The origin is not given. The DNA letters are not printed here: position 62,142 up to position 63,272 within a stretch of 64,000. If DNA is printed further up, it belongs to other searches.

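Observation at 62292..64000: CheW domain interrupted by an inserted CZB zinc-sensing domain, in two tandem paralogs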

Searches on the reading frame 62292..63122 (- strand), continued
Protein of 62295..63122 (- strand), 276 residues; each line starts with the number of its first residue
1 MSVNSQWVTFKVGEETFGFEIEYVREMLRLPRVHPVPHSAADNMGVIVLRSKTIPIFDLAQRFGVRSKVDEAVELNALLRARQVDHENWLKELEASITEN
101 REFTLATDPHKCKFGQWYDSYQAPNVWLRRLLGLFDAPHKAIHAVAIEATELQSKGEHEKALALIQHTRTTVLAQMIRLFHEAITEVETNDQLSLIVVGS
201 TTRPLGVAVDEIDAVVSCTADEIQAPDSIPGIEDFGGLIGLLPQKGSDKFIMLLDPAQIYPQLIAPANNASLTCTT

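Call 23: find_encoding_contigs(protein=P0016, flank=10000, max_places=2)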
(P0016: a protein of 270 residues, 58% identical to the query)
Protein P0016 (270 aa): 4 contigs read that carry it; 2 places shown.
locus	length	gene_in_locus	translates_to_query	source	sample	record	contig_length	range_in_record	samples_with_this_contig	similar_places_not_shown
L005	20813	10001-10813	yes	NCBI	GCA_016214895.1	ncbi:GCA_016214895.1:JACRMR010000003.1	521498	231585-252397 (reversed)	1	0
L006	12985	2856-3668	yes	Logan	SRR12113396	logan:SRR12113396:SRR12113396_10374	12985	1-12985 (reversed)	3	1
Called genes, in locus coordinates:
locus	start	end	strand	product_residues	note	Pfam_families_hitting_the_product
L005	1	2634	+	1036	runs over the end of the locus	PF00932:LTD, PF13205:Big_5 (faint), PF00932:LTD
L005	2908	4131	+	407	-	-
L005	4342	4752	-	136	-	PF01814:Hemerythrin (weak)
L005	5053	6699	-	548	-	PF00118:Cpn60_TCP1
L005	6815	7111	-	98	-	PF00166:Cpn10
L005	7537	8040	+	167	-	-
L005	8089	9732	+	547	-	PF13229:Beta_helix (faint), PF18962:Por_Secre_tail (weak)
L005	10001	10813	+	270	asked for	PF01584:CheW, PF13682:CZB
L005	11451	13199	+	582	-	PF01839:FG-GAP (faint), PF13517:FG-GAP_3, PF18962:Por_Secre_tail (weak)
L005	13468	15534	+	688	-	PF07719:TPR_2 (faint), PF13428:TPR_14 (faint), PF13432:TPR_16, PF14559:TPR_19 (weak)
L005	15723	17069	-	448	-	-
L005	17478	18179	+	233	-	PF01325:Fe_dep_repress, PF02742:Fe_dep_repr_C, PF04023:FeoA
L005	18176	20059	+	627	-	PF01566:Nramp, PF00582:Usp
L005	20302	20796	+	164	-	-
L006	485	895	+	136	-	-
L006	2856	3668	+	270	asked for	PF01584:CheW, PF13682:CZB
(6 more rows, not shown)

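Call 24: predict_structure(alignment_id=A1)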
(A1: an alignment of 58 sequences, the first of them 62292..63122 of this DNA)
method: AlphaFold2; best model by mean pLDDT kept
length: 276 residues; sequences in the alignment: 58
mean_pLDDT: 94.9   pTM: 0.86
mean pLDDT of the five models: 94.9, 94.8, 94.6, 94.5, 94.0
residues with pLDDT >= 90: 247; 70-90: 19; 50-70: 10; < 50: 0
segments of 3 or more residues with pLDDT < 50: none
pLDDT, mean of each block of 10 residues (from residue 1): 92 96 97 97 97 97 93 97 98 98 98 98 96 98 98 98 99 99 96 96 96 97 91 89 96 96 76 63
secondary structure, 60 per line:
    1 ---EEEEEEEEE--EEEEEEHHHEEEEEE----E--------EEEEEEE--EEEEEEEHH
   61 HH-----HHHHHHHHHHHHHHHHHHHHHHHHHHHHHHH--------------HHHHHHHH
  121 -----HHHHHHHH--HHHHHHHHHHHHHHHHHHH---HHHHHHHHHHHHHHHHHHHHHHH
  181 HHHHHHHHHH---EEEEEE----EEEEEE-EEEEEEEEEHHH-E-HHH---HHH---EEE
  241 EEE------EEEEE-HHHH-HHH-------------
elements in order: E4-12 E15-20 E24-29 E43-49 E52-58 H59-62 H68-98 H113-120 H126-133 H136-154 H158-190 E194-199 E204-209 E211-219 E238-243 E250-254 H256-259

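Call 26: search_protein_representatives(alignment_id=A1)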
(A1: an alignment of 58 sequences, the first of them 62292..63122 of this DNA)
Query: 58 sequences, 275 profile positions. Proteins with E-value up to 0.001 (for the whole library): 50558; up to 1e-10: 20949; up to 1e-30: 1603. The best 150 are listed.
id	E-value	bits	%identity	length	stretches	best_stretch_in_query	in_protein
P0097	2.8e-104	364.5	-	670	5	6-267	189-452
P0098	4.0e-102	357.4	-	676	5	4-268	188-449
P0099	3.5e-100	351.1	-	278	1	5-268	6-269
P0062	5.8e-100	350.3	-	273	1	4-267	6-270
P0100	1.3e-98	346.0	-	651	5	6-269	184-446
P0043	8.9e-98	343.2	-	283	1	4-266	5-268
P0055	9.2e-96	336.6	-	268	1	7-266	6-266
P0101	4.1e-95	334.4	-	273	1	4-267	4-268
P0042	2.4e-94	331.9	-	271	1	6-265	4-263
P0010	9.5e-94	330.0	-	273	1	6-269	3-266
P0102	2.9e-93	328.3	-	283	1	4-266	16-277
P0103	5.0e-93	327.6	-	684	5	4-267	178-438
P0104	7.2e-92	323.8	-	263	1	6-263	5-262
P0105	1.4e-91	322.8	-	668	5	5-265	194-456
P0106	1.6e-91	322.6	-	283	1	6-268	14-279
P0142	2.2e-85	302.5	-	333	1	4-269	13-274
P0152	3.0e-84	298.8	-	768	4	6-269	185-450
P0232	4.9e-79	281.7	-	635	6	5-75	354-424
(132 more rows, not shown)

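Call 32: fold_search(model_id=the predicted structure, library=pdb)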
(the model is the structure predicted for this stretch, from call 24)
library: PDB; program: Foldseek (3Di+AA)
matches with E <= 10: 638; with E <= 0.001: 17
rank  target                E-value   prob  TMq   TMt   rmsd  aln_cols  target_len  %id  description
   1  6s1k_C                1.0e-09  1.00  0.43  0.78   3.8       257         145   15  E. coli Core Signaling Unit, carrying QQQQ receptor mutation (released 2020-01-22)
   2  9a72_B                1.3e-09  1.00  0.45  0.76   8.6       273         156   11  Integrative model of YFMS-CHEW by crosslinking MS and deep learning (released 2024-09-18)
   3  2qdl_B                2.8e-09  1.00  0.42  0.78   7.9       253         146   15  Crystal structure of scaffolding protein TtCheW from Thermoanaerobacter tengcongensis (released 2007-09-04)
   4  2ch4_Y                1.0e-08  1.00  0.45  0.85   6.6       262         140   13  Complex between Bacterial Chemotaxis histidine kinase CheA domains P4 and P5 and receptor-adaptor protein CheW (released 2006-04-18)
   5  2qdl_A                1.9e-08  1.00  0.43  0.74   7.6       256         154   14  Crystal structure of scaffolding protein TtCheW from Thermoanaerobacter tengcongensis (released 2007-09-04)
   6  2ch4_W                2.3e-08  1.00  0.45  0.85   3.7       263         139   14  Complex between Bacterial Chemotaxis histidine kinase CheA domains P4 and P5 and receptor-adaptor protein CheW (released 2006-04-18)
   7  8c5v_E                2.5e-08  1.00  0.41  0.76   4.5       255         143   15  Chemotaxis core signalling unit from E protein lysed E. coli cells (released 2023-09-13)
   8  6s1k_A                1.7e-06  1.00  0.41  0.30   9.0       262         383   11  E. coli Core Signaling Unit, carrying QQQQ receptor mutation (released 2020-01-22)
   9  2ho9_MODEL_1_A        2.4e-06  1.00  0.37  0.59   8.4       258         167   15  Solution Structure of chemotaxi protein CheW from Escherichia coli (released 2007-07-10)
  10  2ch4_A                3.4e-06  1.00  0.40  0.35   8.5       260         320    8  Complex between Bacterial Chemotaxis histidine kinase CheA domains P4 and P5 and receptor-adaptor protein CheW (released 2006-04-18)
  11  2ch4_B                8.4e-06  1.00  0.40  0.37   8.4       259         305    9  Complex between Bacterial Chemotaxis histidine kinase CheA domains P4 and P5 and receptor-adaptor protein CheW (released 2006-04-18)
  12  4jpb_A                1.0e-05  1.00  0.40  0.80   3.8       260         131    9  The structure of a ternary complex between CheA domains P4 and P5 with CheW and with an unzipped fragment of TM14, a c (released 2013-08-28)
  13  8c5v_A                2.8e-05  1.00  0.40  0.29   4.5       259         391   10  Chemotaxis core signalling unit from E protein lysed E. coli cells (released 2023-09-13)
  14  1k0s_MODEL_1_A        3.5e-05  1.00  0.39  0.66   8.9       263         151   12  Solution structure of the chemotaxis protein CheW from the thermophilic organism Thermotoga maritima (released 2002-02-06)
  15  3ur1_A                4.4e-05  1.00  0.37  0.39   9.3       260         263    8  The structure of a ternary complex between CheA domains P4 and P5 with CheW and with a truncated fragment of TM14, a c (released 2012-03-07)
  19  3t9o_B                7.2e-03  1.00  0.31  0.63   4.3       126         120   17  Regulatory CZB domain of DgcZ (released 2012-09-05)
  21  3t9o_A                4.7e-02  1.00  0.29  0.65   4.5       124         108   17  Regulatory CZB domain of DgcZ (released 2012-09-05)
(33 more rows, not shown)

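Call 34: find_related_loci(query=A1, collection=genome_contigs, flank=10000)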
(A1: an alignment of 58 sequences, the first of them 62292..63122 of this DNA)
Query A1 (276 aa) in genome_contigs; peptide patterns used: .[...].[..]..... (x = any residue, [..] = any of these).
562 stretches matched a pattern; 538 encode a relative of the query (tblastn E <= 1e-3); the best 80 are kept; 80 distinct loci.
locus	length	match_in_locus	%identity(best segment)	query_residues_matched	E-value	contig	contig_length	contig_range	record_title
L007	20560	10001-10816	56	1-272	3e-98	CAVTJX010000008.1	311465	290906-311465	MAG: uncultured bacterium isolate MFD05674.bin.2.33 genome assembly, contig: contig_119136, whole genome shotgun sequenc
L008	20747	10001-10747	42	7-256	9e-57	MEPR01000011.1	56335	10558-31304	MAG: Bdellovibrionales bacterium GWB1_55_8 gwb1_scaffold_1274, whole genome shotgun sequence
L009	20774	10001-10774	40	2-259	3e-56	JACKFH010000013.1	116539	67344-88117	MAG: Candidatus Omnitrophota bacterium isolate HK-STAS-OLB16-2 HK-STAS-OLB16-2_13, whole genome shotgun sequence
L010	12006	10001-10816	39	1-270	4e-56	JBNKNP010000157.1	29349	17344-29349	MAG: Desulfobacteraceae bacterium isolate G2.bin.11.orig k141_205933, whole genome shotgun sequence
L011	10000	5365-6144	38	4-263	4e-56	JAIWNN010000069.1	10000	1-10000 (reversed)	MAG: Desulfarculus sp. isolate M71 contig-93_935.0, whole genome shotgun sequence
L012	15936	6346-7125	38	4-263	7e-55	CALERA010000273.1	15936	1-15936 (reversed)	MAG TPA_asm: uncultured Desulfarculaceae bacterium isolate SRR3330206_bin.109_CONCOCT_v1.1_MAG genome assembly, contig:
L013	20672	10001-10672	42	7-229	3e-54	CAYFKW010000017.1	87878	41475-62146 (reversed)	MAG TPA_asm: uncultured Desulfobacula sp. isolate ERP019367_co2_15 genome assembly, contig: NODE_279_length_87878_cov_3.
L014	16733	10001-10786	37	1-262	6e-54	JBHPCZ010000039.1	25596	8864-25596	Thermodesulfobacteriota bacterium isolate SAG AM-311-M20 NODE_39_length_25596_cov_27.706433, whole genome shotgun sequen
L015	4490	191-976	37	1-262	7e-54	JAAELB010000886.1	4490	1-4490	MAG: Desulfobulbaceae bacterium isolate Bco_9 BcoG_CONTIG2762977, whole genome shotgun sequence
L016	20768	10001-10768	40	1-254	2e-53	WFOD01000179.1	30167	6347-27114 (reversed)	MAG: Deltaproteobacteria bacterium isolate S012_135 k151_307583, whole genome shotgun sequence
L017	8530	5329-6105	40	7-265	6e-53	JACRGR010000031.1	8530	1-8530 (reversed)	MAG: Nitrospinota bacterium isolate NC_groundwater_1756_Pr3_B-0.1um_59_45 SR-2_scaffold_141_1257138, whole genome shotgu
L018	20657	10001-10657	43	2-220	4e-53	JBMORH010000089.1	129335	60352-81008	MAG: Thermodesulfobacteriota bacterium isolate Betzabe_MAG175 MAG175_89, whole genome shotgun sequence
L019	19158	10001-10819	40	1-267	8e-53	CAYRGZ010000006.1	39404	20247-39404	MAG TPA_asm: uncultured Desulfobulbia bacterium isolate binchicken_co172_12 genome assembly, contig: NODE_638_length_394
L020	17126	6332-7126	39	7-269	6e-53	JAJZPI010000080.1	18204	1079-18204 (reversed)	MAG: Deltaproteobacteria bacterium isolate SKS1.bin11 NODE_5489_length_18204_cov_2.676827, whole genome shotgun sequence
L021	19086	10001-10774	38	15-272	2e-52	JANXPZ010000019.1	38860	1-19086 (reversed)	MAG: Candidatus Eisenbacteria bacterium isolate GL140_4_concoct_147_sub GL140_4_k141_2759639, whole genome shotgun seque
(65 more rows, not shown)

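Call 41: search_protein_families(library=pfam, alignment_id=A2, max_evalue=0.00001)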
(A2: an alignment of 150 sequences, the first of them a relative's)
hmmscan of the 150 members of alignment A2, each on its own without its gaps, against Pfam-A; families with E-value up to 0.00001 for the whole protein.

A. member 1, L001:6208-7440:- (410 aa): 3 families
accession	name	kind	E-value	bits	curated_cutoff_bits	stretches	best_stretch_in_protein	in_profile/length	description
PF07992.20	Pyr_redox_2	-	4.6e-46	158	26.1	1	9-301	3-290/291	Pyridine nucleotide-disulphide oxidoreductase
PF00070.33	Pyr_redox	-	5.4e-12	46.5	22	1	147-225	1-79/82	Pyridine nucleotide-disulphide oxidoreductase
PF13738.12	Pyr_redox_3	-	4.6e-08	33.1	30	1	82-277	106-305/305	Pyridine nucleotide-disulphide oxidoreductase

B. families by the number of members that match (of 150 scanned): 147 families (the first 25 are shown)
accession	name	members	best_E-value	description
PF00072.30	Response_reg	6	2e-31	Response regulator receiver domain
PF02518.31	HATPase_c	5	1.8e-28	Histidine kinase-, DNA gyrase B-, and HSP90-like ATPase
PF07992.20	Pyr_redox_2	4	6.6e-51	Pyridine nucleotide-disulphide oxidoreductase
PF01370.27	Epimerase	4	1.1e-28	NAD dependent epimerase/dehydratase family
PF04055.27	Radical_SAM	4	1.5e-27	Radical SAM superfamily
PF01832.25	Glucosaminidase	4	1.3e-15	Mannosyl-glycoprotein endo-beta-N-acetylglucosaminidase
PF00070.33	Pyr_redox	4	3.4e-15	Pyridine nucleotide-disulphide oxidoreductase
PF13738.12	Pyr_redox_3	4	6.9e-11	Pyridine nucleotide-disulphide oxidoreductase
PF00015.26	MCPsignal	3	1e-44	Methyl-accepting chemotaxis protein (MCP) signalling domain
PF13426.13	PAS_9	3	7.6e-27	PAS domain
PF08448.16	PAS_4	3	2.3e-20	PAS fold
PF01073.25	3Beta_HSD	3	5e-12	3-beta hydroxysteroid dehydrogenase/isomerase family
PF16363.11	GDP_Man_Dehyd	3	1e-10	GDP-mannose 4,6 dehydratase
PF13460.12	NAD_binding_10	3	4.1e-10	NAD(P)H-binding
PF13604.12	AAA_30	3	3e-08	AAA domain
PF01584.24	CheW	2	1.5e-24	CheW-like domain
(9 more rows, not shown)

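Call 49: search_protein_families(library=pfam, proteins=[P0097, P0152, P0232, P0142, P0015], max_evalue=0.001)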
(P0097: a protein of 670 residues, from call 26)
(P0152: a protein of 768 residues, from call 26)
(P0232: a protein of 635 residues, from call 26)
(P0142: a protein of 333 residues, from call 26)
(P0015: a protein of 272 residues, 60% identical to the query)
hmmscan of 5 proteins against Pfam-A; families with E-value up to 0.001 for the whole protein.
P0097 (670 aa): 2 families
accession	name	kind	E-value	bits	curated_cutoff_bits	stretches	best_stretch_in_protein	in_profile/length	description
PF01584.24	CheW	-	5.7e-110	363.3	23.5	4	486-625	1-137/138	CheW-like domain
PF13682.11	CZB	-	4.3e-09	37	29.4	1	272-336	1-64/64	Chemoreceptor zinc-binding domain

P0152 (768 aa): 2 families
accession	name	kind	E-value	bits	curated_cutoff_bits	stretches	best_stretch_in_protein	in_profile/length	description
PF01584.24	CheW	-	3.8e-94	312.1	23.5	5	25-159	2-135/138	CheW-like domain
PF13682.11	CZB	-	1.2e-07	32.4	29.4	1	265-334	1-64/64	Chemoreceptor zinc-binding domain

P0232 (635 aa): 1 family
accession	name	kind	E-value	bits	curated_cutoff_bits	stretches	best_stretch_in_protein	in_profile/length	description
PF01584.24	CheW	-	2.4e-116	384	23.5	3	358-497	1-137/138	CheW-like domain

P0142 (333 aa): 2 families
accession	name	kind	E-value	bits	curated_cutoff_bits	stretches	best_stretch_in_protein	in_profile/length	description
PF01584.24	CheW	-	2.9e-26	92.2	23.5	2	19-87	2-68/138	CheW-like domain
PF13682.11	CZB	-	8e-09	36.2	29.4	1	98-159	1-61/64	Chemoreceptor zinc-binding domain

P0015 (272 aa): 2 families
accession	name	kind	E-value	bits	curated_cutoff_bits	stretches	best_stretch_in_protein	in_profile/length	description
PF01584.24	CheW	-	2.4e-20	73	23.5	2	6-69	1-64/138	CheW-like domain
PF13682.11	CZB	-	1.6e-13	51.2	29.4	1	86-150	1-64/64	Chemoreceptor zinc-binding domain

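Call 54: search_protein_families(library=ncbifam, proteins=[L001:6208-7434:-], max_evalue=0.001)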
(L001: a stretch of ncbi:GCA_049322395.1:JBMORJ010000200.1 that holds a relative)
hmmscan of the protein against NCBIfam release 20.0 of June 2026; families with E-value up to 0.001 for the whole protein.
L001:6208-7434:- (408 aa): 45 families (the best 25 are shown)
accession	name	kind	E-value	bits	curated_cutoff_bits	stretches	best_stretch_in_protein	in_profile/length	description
NF042949.2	3PPDioc_HcaD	equivalog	1.9e-49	168.5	450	1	6-391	3-385/386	3-phenylpropionate/cinnamic acid dioxygenase ferredoxin--NAD(+) reductase subunit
TIGR02374.1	nitri_red_nirB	equivalog_domain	8e-48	163.4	578.35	1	8-393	2-391/794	nitrite reductase large subunit NirB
NF045765.1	PhenlGlyoxDHPadH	equivalog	1.5e-47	162.5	475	1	5-393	3-395/416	NADH-dependent phenylglyoxylate dehydrogenase subunit epsilon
NF007286.0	PRK09754.1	equivalog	7.4e-45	153.4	447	1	5-314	4-313/400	phenylpropionate dioxygenase ferredoxin reductase subunit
NF041682.1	ant_diox_AndAa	equivalog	6.7e-38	130.4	650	1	6-316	5-318/406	anthranilate 1,2-dioxygenase system ferredoxin--NAD(+) reductase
TIGR03385.1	CoA_CoA_reduc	equivalog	2.3e-36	125.6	578.8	1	8-338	3-344/439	CoA-disulfide reductase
NF011565.0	PRK14989.1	subfamily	7.9e-28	97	883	1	4-341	3-341/847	nitrite reductase large subunit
NF003437.0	PRK04965.1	equivalog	8.5e-28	97.4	392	1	7-311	5-303/378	NADH:flavorubredoxin reductase NorW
NF007123.0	PRK09564.1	equivalog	3.4e-25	88.6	458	1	8-316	4-323/444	CoA-disulfide reductase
NF046103.1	NOXase_Strep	equivalog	7.9e-23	81.1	600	1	9-319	4-322/442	H2O-forming NADH oxidase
NF010037.0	PRK13512.1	equivalog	1.3e-21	77.1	394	1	8-335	5-338/438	CoA-disulfide reductase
TIGR02053.1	MerA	equivalog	5.4e-20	71.8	454.45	1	73-312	104-334/465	mercury(II) reductase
TIGR01350.1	lipoamide_DH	equivalog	1.2e-19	70.4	408.8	1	83-313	113-335/461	dihydrolipoyl dehydrogenase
NF004991.0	PRK06370.1-3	subfamily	2.2e-18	66.1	620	1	90-280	155-344/509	FAD-containing oxidoreductase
TIGR03169.1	Nterm_to_SelD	hypoth_equivalog_domain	2.5e-15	56.7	310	1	74-299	70-301/365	pyridine nucleotide-disulfide oxidoreductase family protein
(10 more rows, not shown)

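Call 67: predict_structure(alignment_id=A4)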
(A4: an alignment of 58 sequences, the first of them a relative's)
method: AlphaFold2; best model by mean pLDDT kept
length: 272 residues; sequences in the alignment: 58
mean_pLDDT: 94.9   pTM: 0.87
mean pLDDT of the five models: 94.9, 94.7, 94.6, 94.5, 93.9
residues with pLDDT >= 90: 245; 70-90: 17; 50-70: 7; < 50: 3
segments of 3 or more residues with pLDDT < 50: 270-272
pLDDT, mean of each block of 10 residues (from residue 1): 92 97 97 96 97 97 95 98 99 98 98 98 96 98 99 98 98 99 97 96 96 97 91 91 96 94 62 46
secondary structure, 60 per line:
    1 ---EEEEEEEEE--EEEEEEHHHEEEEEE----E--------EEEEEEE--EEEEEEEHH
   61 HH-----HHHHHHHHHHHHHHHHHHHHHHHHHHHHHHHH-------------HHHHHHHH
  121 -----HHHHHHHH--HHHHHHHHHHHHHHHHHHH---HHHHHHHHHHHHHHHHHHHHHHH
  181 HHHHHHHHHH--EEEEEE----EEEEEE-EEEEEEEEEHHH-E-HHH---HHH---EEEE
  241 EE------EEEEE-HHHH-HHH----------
elements in order: E4-12 E15-20 E24-29 E43-49 E52-58 H59-62 H68-99 H113-120 H126-133 H136-154 H158-190 E193-198 E203-208 E210-218 E237-242 E249-253 H255-258
